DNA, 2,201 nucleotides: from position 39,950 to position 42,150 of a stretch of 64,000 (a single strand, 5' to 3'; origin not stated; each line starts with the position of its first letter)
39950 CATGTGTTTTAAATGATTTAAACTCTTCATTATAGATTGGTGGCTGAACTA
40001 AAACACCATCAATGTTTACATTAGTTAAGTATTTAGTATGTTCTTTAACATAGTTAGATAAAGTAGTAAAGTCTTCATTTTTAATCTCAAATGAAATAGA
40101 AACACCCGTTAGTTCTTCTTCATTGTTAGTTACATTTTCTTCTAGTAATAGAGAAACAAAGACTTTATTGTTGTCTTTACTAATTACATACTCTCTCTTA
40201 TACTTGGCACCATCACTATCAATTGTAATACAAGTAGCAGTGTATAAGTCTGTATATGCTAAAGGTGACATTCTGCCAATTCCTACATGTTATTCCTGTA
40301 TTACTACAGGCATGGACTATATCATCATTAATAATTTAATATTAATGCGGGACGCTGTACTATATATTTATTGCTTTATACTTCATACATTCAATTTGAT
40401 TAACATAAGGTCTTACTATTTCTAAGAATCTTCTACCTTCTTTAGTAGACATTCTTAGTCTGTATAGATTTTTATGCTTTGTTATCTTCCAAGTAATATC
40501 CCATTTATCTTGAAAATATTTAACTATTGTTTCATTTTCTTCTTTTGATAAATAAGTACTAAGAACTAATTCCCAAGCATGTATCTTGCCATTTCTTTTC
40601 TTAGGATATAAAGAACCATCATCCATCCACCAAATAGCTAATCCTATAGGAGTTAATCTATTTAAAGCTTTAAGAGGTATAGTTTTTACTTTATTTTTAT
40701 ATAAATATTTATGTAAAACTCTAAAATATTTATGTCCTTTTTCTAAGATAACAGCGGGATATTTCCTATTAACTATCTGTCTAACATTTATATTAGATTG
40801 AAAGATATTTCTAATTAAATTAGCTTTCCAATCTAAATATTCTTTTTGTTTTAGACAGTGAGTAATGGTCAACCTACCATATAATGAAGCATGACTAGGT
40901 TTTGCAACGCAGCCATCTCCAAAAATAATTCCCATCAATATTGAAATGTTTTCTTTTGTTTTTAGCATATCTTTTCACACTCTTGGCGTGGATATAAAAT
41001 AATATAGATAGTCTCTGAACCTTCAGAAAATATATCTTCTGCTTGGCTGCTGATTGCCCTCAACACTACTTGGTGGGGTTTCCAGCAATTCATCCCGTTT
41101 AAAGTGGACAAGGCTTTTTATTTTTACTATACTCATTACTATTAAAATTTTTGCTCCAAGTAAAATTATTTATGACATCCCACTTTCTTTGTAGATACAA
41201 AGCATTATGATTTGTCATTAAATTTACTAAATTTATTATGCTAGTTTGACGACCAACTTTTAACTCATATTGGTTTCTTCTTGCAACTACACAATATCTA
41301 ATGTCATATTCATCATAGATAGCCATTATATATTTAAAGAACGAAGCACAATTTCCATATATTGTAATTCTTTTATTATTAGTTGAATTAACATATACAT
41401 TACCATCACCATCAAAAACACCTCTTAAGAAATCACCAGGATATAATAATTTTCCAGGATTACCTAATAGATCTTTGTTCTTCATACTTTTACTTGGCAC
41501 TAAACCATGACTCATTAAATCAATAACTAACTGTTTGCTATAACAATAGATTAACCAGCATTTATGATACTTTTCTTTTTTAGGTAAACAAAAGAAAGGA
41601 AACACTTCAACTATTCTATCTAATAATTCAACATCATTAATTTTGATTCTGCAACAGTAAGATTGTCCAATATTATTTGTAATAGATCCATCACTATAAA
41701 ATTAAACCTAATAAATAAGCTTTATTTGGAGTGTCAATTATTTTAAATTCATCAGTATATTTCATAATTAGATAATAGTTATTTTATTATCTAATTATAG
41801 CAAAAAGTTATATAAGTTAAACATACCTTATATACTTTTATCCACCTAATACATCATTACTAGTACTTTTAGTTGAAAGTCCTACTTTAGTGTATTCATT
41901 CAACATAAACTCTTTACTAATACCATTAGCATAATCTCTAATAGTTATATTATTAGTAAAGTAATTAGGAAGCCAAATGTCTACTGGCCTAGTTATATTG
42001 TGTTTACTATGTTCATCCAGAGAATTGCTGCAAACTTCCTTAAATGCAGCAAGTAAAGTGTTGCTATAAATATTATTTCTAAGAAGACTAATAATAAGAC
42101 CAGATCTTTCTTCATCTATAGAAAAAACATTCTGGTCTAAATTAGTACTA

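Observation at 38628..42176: GyrB-like GHKL ATPase gene interrupted by about 1.55 kb of intron sequence carrying two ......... endonuclease genes, one decaying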

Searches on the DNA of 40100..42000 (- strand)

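Call 5: search_rna_families(source=window, start=40100, end=42000, threshold=evalue, max_evalue=10, show_alignments=5)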
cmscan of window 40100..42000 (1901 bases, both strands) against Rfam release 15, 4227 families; matches with E-value up to 10: 8.
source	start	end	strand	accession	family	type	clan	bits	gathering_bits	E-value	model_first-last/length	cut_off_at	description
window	40985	41094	-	RF00028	Intron_gpI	Intron;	-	38.8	50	6.7e-08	53-154/253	no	Group I catalytic intron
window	40294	40408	-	RF00028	Intron_gpI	Intron;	-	26.5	50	0.00032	1-253/253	no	Group I catalytic intron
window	41311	41386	-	RF01509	Afu_300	Gene; snRNA; snoRNA; CD-box;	-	18.8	40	1.3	1-91/91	no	A. fumigatus snoRNA Afu_300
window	40300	40336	-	RF00533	snoMe18S-Gm1358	Gene; snRNA; snoRNA; CD-box;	-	18.6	50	3.5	1-79/79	no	Small nucleolar RNA Me18S-Gm1358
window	40907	40989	+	RF01422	snoR116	Gene; snRNA; snoRNA; CD-box;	-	18.5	47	2.7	1-86/86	no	small nucleolar RNA snoR116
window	40524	40573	-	RF02444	SpR10_sRNA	Gene; sRNA;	-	18.2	50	0.78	1-47/47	no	Streptococcus sRNA SpR10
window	41367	41419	-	RF00160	snoZ159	Gene; snRNA; snoRNA; CD-box;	CL00065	17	39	9.9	1-86/86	no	Small nucleolar RNA Z159/U59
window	40886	40964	+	RF01952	SOX2OT_exon2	Gene; lncRNA;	-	13.2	45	6.6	1-69/69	no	SOX2 overlapping transcript exon 2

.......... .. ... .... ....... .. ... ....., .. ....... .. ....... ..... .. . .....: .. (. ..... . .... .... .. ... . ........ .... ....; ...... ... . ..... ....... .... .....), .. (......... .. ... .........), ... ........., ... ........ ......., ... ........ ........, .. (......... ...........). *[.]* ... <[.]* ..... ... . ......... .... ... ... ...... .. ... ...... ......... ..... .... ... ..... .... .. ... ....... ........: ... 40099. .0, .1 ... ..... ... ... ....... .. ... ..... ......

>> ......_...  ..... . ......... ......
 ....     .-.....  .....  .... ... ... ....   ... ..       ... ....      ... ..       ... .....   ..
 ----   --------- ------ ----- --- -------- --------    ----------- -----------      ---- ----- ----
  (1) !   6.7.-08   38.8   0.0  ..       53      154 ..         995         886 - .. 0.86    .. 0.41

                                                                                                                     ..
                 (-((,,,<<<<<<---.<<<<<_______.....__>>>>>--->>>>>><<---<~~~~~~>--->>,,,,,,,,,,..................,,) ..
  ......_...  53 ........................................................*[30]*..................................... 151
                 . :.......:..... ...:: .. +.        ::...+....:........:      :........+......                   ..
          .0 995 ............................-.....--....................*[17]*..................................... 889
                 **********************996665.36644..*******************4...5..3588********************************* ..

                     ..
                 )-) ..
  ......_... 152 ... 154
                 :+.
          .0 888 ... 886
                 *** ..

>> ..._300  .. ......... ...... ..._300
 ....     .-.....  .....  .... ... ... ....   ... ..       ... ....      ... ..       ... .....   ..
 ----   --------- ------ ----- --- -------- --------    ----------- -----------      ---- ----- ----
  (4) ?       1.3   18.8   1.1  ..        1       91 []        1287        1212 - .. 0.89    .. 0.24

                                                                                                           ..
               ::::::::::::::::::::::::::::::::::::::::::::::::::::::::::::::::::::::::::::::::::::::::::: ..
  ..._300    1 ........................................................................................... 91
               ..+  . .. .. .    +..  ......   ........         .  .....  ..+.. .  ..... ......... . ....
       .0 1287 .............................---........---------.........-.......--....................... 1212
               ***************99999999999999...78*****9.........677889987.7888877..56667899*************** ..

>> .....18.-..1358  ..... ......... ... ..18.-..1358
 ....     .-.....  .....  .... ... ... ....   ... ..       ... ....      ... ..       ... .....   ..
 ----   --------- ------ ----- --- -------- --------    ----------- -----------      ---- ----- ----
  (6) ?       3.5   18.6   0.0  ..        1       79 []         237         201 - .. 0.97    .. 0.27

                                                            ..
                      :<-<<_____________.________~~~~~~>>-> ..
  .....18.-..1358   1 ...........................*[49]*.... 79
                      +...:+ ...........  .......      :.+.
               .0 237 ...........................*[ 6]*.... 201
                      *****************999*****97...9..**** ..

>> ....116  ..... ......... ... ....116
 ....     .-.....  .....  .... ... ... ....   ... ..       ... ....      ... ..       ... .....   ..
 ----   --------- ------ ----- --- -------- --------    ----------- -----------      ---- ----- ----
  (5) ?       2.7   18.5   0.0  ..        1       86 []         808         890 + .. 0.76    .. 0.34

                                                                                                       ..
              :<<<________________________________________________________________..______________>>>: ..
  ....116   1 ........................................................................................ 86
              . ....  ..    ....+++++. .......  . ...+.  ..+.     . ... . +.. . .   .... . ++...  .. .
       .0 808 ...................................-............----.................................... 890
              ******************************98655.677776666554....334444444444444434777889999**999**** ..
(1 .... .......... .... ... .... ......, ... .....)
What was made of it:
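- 40286..41839 (-): Group I intron, 1,554 nt, subgroup-IA-like. The 5' splice site follows U41840. The terminal G (omega G) is at 40286. Rfam sub-threshold hits in the window (call 5).
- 41009..41097 (-): Ribozyme core, 5' half: P3 5' strand CGGGAUG (41097..41091), then P4, P5, P6/P6a, and the R element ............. (41021..41009) with the P7 5' strand GACUA. Rfam 38.8 bits, E 6.7e-8 (call 5).
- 40286..40356 (-): Ribozyme core, 3' half: P3 3' strand CGUCCCG (40354..40348), P8 (40347..40326), P7 3' strand UAGUC (40319..40315, within the S element), P9 (40310..40295) and omega G (40286). Rfam 26.5 bits (call 5).
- On Group I intron (Rfam RF00028): The window gives two pieces of 38.8 and 26.5 bits, both below 50, because ORF-B splits the core (call 5).
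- Checked: Rfam Intron_gpI matches 40985..41094 (38.8 bits, E 6.7e-8) and 40294..40408 (26.5 bits, E 3e-4) when the region is searched alone (call 5).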

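Call 68: search_rna_families(sources=[L012, L014, L015, L016, L017, L018, L020, L021, L022, L024, L026, L027], threshold=evalue, max_evalue=0.001)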
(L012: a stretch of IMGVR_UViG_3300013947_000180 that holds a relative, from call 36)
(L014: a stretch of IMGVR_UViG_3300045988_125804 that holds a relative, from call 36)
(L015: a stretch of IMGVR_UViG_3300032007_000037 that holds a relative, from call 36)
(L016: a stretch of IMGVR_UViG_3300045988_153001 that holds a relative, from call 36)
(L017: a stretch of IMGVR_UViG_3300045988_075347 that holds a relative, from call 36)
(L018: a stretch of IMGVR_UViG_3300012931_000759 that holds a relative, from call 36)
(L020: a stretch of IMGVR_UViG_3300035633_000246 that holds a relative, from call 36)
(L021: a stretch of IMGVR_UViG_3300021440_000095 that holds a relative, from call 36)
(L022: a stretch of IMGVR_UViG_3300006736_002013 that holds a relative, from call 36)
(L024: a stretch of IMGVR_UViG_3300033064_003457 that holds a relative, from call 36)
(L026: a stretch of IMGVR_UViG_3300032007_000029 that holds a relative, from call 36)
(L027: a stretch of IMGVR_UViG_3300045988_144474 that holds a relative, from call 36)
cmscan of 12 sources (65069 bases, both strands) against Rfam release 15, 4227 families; matches with E-value up to 0.001: 10.
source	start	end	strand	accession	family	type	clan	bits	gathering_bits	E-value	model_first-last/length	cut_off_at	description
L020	1488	1735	+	RF00028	Intron_gpI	Intron;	-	72.3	50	2.2e-16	1-253/253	no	Group I catalytic intron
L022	2332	3167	+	RF00028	Intron_gpI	Intron;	-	50.8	50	5.8e-10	1-253/253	no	Group I catalytic intron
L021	455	727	+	RF00028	Intron_gpI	Intron;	-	46.2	50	1.4e-08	1-253/253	no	Group I catalytic intron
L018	2298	3174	+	RF00028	Intron_gpI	Intron;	-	44.9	50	3.4e-08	1-253/253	no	Group I catalytic intron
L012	2313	2525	+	RF00028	Intron_gpI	Intron;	-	42.7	50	1.6e-07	1-253/253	no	Group I catalytic intron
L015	2321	2505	+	RF00028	Intron_gpI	Intron;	-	41.1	50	4.8e-07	5-158/253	no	Group I catalytic intron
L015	3170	3320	+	RF00028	Intron_gpI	Intron;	-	40.9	50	5.4e-07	1-253/253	no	Group I catalytic intron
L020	2294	2732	+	RF00028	Intron_gpI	Intron;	-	37.6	50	5.5e-06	1-253/253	no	Group I catalytic intron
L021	2338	2488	+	RF00028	Intron_gpI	Intron;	-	36.6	50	1e-05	52-155/253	no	Group I catalytic intron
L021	1315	1507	+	RF00028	Intron_gpI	Intron;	-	31.7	50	0.00031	5-158/253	no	Group I catalytic intron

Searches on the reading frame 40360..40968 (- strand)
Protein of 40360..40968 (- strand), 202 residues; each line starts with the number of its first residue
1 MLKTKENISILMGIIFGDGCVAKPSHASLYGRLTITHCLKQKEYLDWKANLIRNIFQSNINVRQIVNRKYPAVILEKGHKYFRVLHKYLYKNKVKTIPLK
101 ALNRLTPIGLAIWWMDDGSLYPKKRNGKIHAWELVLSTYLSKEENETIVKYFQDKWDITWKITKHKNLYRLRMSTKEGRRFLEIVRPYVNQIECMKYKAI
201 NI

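Call 6: search_protein_families(library=pfam, proteins=[window:40360-40968:-], max_evalue=1)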
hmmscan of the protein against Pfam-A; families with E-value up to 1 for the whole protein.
window:40360-40968:- (202 aa): 1 family
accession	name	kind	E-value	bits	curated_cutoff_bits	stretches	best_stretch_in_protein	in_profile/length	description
PF03161.18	LAGLIDADG_2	-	2.2e-37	129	25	1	9-181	2-168/168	LAGLIDADG DNA endonuclease family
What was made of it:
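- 40357..41008 (-): ORF-B cassette, 652 nt: a 40-nt leader, the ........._2 gene 40968..40360 (202 aa, intact) and 3 nt. It replaces the 60-nt P7.1/P7.2 hairpins found in ORF-B-less relatives. The cassette ends pair with each other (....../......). Pfam PF03161, E 2e-37 (call 6).
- Checked: ORF-B. ORF 40360..40968 is an intact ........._2 gene (Pfam E 2e-37, call 6).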

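Call 8: search_protein_families(library=phrogs, proteins=[window:40360-40968:-], max_evalue=0.01)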
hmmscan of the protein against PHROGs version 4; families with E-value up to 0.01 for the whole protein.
window:40360-40968:- (202 aa): 2 families
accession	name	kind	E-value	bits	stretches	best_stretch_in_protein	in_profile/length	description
phrog_11023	-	DNA, RNA and nucleotide metabolism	7.6e-20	72.4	1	4-198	4-179/185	homing endonuclease with LAGLIDADG motif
phrog_18473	-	unknown function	0.0079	17.5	0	74-104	13-43/79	-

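Call 36: find_related_loci(query=window:40360-40968:-, collection=viral_contigs, flank=2500)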
Query window:40360-40968:- (202 aa) in viral_contigs; peptide patterns used: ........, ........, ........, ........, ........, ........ (x = any residue, [..] = any of these).
51 stretches matched a pattern; 28 encode a relative of the query (tblastn E <= 1e-3); 28 distinct loci.
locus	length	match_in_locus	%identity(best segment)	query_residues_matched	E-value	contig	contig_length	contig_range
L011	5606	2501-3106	96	1-202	2e-132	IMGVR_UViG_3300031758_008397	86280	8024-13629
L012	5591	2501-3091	59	9-202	7e-74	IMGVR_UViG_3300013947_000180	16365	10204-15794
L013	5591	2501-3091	59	9-202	3e-73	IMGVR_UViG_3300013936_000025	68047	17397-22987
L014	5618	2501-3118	53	1-202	2e-72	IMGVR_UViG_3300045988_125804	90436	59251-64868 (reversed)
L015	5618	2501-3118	53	1-202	5e-70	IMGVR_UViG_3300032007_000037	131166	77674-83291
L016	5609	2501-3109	54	4-202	3e-70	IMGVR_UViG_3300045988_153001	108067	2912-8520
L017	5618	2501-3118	51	1-202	5e-69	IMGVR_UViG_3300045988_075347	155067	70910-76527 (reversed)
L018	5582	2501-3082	43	9-198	4e-45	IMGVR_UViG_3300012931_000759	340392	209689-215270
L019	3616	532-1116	39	1-198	7e-40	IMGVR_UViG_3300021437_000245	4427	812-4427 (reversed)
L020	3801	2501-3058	41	5-198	3e-39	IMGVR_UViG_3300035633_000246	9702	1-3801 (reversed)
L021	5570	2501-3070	40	1-189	8e-38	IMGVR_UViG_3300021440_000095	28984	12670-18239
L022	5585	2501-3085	41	4-200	4e-38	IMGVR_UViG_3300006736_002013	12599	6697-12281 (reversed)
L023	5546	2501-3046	36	4-198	2e-28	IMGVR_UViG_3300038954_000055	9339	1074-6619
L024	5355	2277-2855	42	4-198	8e-38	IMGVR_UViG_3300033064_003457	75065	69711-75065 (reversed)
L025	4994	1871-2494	32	2-198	2e-24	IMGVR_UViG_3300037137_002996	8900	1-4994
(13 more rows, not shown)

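Call 75: find_homologous_proteins(query=window:40360-40968:-, max_evalue=1e-10)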
Query window:40360-40968:- (202 aa): 120 proteins with E <= 1e-10 among 160 candidates.
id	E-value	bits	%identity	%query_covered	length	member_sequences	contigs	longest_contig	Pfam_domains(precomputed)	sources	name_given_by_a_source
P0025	2.6e-128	443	96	100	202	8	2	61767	PF03161.19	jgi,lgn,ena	jgi:hypothetical protein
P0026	7.8e-70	253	57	100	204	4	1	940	PF03161.19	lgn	-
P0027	1.2e-68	249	58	100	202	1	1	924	PF03161.19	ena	-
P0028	1.4e-68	248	56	99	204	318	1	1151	PF03161.19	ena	-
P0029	2.3e-68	248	58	96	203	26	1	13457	PF03161.19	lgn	-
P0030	6.8e-68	246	58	96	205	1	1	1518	PF03161.19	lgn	-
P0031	3.0e-67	244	57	99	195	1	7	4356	PF03161.19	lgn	-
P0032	3.4e-67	244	55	99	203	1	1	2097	PF03161.19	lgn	-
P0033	1.1e-65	239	57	99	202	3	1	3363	PF03161.19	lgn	-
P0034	6.7e-65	236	54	97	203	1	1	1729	PF03161.19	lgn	-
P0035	2.3e-62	228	53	99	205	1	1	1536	PF03161.19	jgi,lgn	jgi:hypothetical protein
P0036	7.4e-62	226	54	98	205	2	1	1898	PF03161.19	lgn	-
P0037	1.5e-60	222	56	87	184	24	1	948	PF03161.19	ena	-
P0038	2.9e-60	221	54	97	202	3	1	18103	PF03161.19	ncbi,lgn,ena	-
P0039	5.3e-59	217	50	99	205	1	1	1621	PF03161.19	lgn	-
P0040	1.2e-58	216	51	98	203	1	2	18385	PF03161.19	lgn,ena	-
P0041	5.6e-57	211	52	96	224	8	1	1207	PF03161.19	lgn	-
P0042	5.9e-57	210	51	98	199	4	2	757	PF03161.19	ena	-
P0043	8.6e-56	207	51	97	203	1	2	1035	PF03161.19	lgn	-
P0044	6.3e-55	204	71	64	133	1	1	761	PF03161.19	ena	-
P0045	1.2e-54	203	51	88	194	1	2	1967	PF03161.19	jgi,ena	jgi:hypothetical protein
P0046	2.9e-54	202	50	99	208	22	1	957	PF03161.19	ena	-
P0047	1.0e-53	200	50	94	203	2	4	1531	PF03161.19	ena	-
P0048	1.8e-53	199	49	94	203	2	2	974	PF03161.19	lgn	-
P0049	1.2e-51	193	49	96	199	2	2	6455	PF03161.19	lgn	-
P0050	4.3e-50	188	47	97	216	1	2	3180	PF03161.19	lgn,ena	-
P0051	3.2e-49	185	47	96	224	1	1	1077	PF03161.19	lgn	-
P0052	5.7e-49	184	46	97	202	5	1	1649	PF03161.19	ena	-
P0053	1.8e-48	183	48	97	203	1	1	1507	PF03161.19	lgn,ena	-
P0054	2.4e-48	182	48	98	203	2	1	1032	PF03161.19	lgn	-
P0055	8.9e-48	181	46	97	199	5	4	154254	PF03161.19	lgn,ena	-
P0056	5.4e-47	178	46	97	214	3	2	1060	PF03161.19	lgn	-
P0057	3.2e-46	175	61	62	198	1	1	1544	PF03161.19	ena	-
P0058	9.8e-46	174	44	97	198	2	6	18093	PF03161.19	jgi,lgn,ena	-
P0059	1.5e-45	173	47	95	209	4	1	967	PF03161.19,PF14528.12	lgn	-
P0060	4.4e-45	172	46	94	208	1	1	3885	PF03161.19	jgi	-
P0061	1.0e-44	170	47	92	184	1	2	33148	PF03161.19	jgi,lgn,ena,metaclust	metaclust:\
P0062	2.7e-44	169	45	99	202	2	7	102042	PF03161.19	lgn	-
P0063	4.2e-44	169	47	99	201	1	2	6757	PF03161.19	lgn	-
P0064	6.1e-44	168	46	94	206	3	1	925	PF03161.19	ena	-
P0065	1.9e-43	166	48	95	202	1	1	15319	PF03161.19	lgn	-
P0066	2.1e-43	166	45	98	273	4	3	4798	PF03161.19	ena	-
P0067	2.2e-43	166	43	96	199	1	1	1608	PF03161.19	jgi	jgi:hypothetical protein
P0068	5.7e-43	165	46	88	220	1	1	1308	PF03161.19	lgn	-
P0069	8.3e-43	164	46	99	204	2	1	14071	PF03161.19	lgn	-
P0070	1.9e-42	163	44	97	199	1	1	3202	PF03161.19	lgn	-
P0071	5.6e-42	162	47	94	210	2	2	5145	PF03161.19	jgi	-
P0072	7.0e-42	161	45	99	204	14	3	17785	PF03161.19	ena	-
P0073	1.8e-41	160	44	99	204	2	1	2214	PF03161.19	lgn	-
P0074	1.8e-41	160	45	99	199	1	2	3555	PF03161.19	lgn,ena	-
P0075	4.0e-41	159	44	99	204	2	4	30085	PF03161.19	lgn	-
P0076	4.9e-41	158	44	99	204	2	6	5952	PF03161.19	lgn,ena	-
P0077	8.1e-41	158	43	97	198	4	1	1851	PF03161.19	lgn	-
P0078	1.1e-40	157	41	99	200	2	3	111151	PF03161.19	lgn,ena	-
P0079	1.2e-40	157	45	99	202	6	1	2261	PF03161.19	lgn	-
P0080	6.4e-40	155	42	97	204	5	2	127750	PF03161.19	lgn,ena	-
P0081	6.4e-40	155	44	95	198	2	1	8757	PF03161.19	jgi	-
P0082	1.5e-39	154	44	99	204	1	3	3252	PF03161.19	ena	-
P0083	2.0e-39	153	42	96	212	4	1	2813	PF03161.19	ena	-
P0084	5.1e-39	152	45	99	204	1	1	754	PF03161.19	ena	-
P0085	7.5e-39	151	42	94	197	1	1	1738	PF03161.19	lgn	-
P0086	2.5e-38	150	39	89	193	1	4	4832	PF03161.19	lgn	-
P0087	9.8e-38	148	40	97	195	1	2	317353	PF03161.19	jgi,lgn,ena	-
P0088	2.7e-37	146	43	97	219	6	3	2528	PF03161.19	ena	-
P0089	6.1e-37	145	41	96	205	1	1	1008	PF03161.19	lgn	-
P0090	8.2e-37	145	43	97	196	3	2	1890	PF03161.19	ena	-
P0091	1.3e-36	144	44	97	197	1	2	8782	PF03161.19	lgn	-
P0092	1.5e-36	144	44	97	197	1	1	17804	PF03161.19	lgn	-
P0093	2.9e-36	143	44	97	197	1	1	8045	PF03161.19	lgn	-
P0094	3.8e-36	143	44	97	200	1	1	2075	PF03161.19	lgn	-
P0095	8.4e-36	141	39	97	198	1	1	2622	PF03161.19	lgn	-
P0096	1.5e-35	141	43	88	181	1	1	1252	PF03161.19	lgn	-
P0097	1.8e-35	140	38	89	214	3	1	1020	PF03161.19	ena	-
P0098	2.7e-35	140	38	92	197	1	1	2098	PF03161.19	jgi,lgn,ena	-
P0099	6.3e-35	139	40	97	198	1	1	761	PF03161.19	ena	-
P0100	9.0e-35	138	41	97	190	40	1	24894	PF03161.19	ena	-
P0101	2.6e-34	137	36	98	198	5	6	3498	PF03161.19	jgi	-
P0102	8.7e-34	135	38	96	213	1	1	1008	PF03161.19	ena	-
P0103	1.8e-32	131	40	100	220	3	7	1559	PF03161.19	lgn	-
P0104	2.9e-32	130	37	99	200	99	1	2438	PF03161.19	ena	-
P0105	3.5e-32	130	41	98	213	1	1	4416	PF03161.19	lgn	-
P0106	2.7e-31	127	39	98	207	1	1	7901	PF03161.19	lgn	-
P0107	1.5e-30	124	37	92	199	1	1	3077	PF03161.19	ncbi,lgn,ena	-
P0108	6.3e-28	116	38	82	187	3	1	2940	PF03161.19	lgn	-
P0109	1.3e-26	111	37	96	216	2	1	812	PF03161.19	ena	-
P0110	3.2e-26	110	37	92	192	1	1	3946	PF03161.19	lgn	-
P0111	5.6e-26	109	36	97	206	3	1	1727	PF03161.19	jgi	-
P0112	8.4e-25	105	38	92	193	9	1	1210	PF03161.19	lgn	-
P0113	1.2e-24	105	37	92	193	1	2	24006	PF03161.19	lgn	-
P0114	3.1e-24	104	37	92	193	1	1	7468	PF03161.19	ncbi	-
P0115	3.4e-24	104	50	51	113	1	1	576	PF03161.19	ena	-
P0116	1.3e-23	102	34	92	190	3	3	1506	PF03161.19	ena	-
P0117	3.4e-23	100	35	92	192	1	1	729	PF03161.19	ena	-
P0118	7.1e-23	99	32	98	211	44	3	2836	PF03161.19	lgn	-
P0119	9.0e-23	99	33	98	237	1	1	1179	PF03161.19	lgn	-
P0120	1.7e-22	98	46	54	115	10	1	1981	PF03161.19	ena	-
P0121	3.0e-22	97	35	92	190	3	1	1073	PF03161.19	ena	-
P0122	4.8e-21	93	38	79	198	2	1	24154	PF03161.19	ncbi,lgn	-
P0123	2.7e-20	91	32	98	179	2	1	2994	PF03161.19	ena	-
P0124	3.9e-20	90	32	97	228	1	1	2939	PF03161.19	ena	-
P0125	5.6e-20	90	34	97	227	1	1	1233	PF03161.19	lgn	-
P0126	7.5e-20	89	33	93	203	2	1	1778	PF03161.19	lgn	-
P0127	9.3e-20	89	34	93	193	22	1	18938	PF03161.19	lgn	-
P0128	1.3e-19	89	35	92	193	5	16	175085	PF03161.19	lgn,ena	-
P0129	3.9e-19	87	33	92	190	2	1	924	PF03161.19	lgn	-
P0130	6.1e-19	86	33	97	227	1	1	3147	PF03161.19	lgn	-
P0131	7.1e-19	86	35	97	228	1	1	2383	PF03161.19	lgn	-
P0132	1.3e-18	85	33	97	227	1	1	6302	PF03161.19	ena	-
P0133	1.7e-18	85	33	97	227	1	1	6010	PF03161.19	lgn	-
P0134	2.2e-18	85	33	97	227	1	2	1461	PF03161.19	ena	-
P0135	3.4e-18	84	35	92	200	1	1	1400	PF03161.19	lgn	-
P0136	4.4e-18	84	33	97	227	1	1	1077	PF03161.19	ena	-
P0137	4.7e-18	83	32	92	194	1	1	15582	PF03161.19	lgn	-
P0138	4.4e-17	80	31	92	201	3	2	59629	PF03161.19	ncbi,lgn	-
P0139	5.6e-17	80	36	97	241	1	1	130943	PF03161.19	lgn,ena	-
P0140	2.0e-16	78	29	92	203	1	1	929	PF03161.19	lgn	-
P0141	3.4e-15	74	35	95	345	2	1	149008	PF03161.19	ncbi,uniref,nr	ncbi:hypothetical protein BET03_03240 [Thermohalobacter berrensis]|uniref:Homing endonuclease LAGLID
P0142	4.4e-15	74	31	92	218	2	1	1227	PF03161.19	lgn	-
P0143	1.7e-14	72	30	87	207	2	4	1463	PF03161.19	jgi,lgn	jgi:hypothetical protein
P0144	7.4e-14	70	33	97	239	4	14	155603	PF03161.19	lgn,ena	-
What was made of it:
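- The protein family has one 96% cluster and then nothing above 58% (call 75).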
